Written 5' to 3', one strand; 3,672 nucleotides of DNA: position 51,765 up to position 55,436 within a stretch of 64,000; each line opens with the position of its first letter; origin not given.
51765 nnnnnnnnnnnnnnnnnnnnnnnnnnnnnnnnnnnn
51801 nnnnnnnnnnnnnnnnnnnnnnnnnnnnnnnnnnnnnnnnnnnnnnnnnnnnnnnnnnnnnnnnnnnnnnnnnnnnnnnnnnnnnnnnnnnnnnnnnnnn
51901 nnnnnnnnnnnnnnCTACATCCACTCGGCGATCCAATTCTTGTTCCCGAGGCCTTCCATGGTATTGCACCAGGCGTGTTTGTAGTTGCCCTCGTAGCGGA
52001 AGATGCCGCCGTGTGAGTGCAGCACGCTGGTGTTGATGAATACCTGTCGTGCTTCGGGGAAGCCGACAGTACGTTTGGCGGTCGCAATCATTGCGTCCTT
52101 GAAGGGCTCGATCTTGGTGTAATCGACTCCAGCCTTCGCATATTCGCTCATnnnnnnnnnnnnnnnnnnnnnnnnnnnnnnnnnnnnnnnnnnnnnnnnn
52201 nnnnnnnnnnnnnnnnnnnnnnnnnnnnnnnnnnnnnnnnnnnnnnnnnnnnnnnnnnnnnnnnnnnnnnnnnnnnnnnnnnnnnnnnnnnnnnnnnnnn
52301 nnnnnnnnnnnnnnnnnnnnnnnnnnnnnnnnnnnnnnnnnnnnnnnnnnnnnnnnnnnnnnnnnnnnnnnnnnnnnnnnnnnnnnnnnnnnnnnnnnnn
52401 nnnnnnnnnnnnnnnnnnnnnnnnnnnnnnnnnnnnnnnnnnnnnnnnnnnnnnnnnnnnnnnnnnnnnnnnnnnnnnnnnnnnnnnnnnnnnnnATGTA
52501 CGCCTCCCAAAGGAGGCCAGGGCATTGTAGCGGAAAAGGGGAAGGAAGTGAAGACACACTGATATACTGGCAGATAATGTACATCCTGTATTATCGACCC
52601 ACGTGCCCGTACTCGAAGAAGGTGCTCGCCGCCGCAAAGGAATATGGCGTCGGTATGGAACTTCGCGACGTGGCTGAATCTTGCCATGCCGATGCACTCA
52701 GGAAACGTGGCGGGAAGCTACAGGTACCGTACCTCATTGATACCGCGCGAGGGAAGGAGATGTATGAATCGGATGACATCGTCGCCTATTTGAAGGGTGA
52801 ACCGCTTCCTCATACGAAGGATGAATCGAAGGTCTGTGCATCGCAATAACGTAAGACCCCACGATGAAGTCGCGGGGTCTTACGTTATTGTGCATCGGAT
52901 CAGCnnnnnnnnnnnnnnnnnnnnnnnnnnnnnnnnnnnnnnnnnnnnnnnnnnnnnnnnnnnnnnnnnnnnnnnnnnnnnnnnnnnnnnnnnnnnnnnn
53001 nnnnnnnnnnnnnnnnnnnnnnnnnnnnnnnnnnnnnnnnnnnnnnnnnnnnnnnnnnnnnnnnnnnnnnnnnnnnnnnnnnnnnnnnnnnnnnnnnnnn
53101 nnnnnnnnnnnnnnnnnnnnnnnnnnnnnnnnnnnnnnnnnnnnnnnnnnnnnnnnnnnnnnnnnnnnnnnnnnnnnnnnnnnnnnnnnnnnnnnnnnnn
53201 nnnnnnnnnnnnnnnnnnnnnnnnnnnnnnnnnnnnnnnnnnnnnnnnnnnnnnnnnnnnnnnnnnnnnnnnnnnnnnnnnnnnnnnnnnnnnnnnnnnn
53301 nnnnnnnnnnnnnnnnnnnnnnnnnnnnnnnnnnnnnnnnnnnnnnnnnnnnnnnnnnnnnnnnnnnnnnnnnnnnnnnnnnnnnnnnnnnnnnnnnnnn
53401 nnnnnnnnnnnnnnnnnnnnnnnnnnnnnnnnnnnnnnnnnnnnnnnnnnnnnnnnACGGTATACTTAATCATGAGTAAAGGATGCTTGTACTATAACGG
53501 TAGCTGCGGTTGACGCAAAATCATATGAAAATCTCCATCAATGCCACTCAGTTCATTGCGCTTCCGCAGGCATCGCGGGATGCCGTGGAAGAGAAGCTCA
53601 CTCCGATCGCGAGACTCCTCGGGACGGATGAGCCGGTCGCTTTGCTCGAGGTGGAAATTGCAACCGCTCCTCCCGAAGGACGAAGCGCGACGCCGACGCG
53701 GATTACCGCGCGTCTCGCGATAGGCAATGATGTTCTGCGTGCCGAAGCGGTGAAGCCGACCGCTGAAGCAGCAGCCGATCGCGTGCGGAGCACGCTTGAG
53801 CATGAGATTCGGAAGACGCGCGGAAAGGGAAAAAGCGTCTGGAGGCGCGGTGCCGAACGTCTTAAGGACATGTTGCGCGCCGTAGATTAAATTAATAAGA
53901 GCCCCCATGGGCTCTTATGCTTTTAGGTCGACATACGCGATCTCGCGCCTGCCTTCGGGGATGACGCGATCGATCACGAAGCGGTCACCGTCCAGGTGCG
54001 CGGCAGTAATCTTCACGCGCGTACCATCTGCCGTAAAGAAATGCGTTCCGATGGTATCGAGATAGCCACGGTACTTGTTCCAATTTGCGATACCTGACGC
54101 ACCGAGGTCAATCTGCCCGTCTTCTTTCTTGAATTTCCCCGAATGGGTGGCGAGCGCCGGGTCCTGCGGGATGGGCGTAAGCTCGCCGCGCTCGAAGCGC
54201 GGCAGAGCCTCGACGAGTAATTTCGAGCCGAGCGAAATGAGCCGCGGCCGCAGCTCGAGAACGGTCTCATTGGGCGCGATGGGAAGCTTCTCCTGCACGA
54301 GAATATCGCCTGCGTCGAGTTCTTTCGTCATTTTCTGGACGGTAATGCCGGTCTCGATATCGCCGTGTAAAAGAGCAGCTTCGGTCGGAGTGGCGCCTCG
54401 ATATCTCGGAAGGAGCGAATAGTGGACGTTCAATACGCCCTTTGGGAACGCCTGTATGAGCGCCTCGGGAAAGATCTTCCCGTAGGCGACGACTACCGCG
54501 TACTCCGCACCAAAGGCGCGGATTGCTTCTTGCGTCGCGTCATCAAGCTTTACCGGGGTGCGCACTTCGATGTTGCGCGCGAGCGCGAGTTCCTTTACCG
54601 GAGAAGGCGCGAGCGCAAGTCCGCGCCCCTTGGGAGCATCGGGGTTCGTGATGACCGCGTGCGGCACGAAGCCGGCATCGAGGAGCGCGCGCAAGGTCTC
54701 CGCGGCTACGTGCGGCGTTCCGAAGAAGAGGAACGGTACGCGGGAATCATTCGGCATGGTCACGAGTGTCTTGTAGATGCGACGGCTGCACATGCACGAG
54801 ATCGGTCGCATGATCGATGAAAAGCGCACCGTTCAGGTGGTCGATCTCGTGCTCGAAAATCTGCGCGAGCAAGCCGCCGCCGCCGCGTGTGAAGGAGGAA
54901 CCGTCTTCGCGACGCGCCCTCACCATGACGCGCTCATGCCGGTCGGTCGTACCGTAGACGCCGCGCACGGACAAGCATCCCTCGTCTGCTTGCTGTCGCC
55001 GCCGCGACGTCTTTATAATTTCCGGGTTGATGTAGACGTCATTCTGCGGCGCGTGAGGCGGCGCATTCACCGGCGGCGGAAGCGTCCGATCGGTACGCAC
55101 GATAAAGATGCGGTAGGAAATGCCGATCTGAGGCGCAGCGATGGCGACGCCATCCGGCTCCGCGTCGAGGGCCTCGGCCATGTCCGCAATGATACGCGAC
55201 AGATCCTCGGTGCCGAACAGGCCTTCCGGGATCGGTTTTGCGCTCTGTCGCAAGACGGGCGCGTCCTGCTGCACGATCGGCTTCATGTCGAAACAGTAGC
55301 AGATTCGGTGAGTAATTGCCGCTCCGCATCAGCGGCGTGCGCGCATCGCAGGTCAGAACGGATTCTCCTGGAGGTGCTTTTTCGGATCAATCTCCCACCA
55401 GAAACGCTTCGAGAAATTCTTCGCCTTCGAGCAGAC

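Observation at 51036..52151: purM interrupted by a single in-frame amber codon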

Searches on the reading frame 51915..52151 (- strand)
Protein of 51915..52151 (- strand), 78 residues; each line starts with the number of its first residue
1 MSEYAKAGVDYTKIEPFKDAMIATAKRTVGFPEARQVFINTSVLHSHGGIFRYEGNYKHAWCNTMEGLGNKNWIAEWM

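Call 48: find_encoding_contigs(protein=window:51915-52151:-, flank=6000, max_places=6)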
Protein window:51915-52151:- (78 aa): no gene with exactly this product is on record in the collection.

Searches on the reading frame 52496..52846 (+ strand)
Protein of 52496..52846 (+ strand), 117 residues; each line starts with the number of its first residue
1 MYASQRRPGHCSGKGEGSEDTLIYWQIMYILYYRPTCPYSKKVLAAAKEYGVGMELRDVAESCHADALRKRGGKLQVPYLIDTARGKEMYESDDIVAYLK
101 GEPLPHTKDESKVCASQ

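Call 34: search_protein_families(library=pfam, proteins=[window:52496-52846:+], max_evalue=0.01)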
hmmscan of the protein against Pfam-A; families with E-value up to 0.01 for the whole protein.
window:52496-52846:+ (117 aa): 4 families
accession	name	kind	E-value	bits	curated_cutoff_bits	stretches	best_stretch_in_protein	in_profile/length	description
PF13417.12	GST_N_3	-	1.3e-12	48.3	22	1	31-100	1-68/75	Glutathione S-transferase, N-terminal domain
PF00462.30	Glutaredoxin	-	1.7e-07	31.7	22.9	1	30-80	2-53/60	Glutaredoxin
PF13409.12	GST_N_2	-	3e-07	31.4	25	1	36-99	1-67/70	Glutathione S-transferase, N-terminal domain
PF02798.26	GST_N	-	0.0025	18.6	20.9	1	30-100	4-75/76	Glutathione S-transferase, N-terminal domain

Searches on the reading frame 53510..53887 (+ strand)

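Call 34: search_protein_families(library=pfam, proteins=[window:53510-53887:+], max_evalue=0.01)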
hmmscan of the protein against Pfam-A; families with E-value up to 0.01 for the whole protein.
window:53510-53887:+ (126 aa): 1 family
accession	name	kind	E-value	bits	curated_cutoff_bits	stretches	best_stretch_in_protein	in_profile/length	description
PF02482.25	Ribosomal_S30AE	-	1.3e-07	32.6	23.7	1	16-106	8-86/88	Sigma 54 modulation protein / S30EA ribosomal protein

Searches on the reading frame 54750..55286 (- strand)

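Call 34: search_protein_families(library=pfam, proteins=[window:54750-55286:-], max_evalue=0.01)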
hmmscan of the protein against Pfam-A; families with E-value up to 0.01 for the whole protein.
window:54750-55286:- (179 aa): 1 family
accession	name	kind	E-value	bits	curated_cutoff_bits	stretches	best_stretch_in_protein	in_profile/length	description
PF01327.26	Pep_deformylase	-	1.3e-40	139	22.8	1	1-163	1-153/156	Polypeptide deformylase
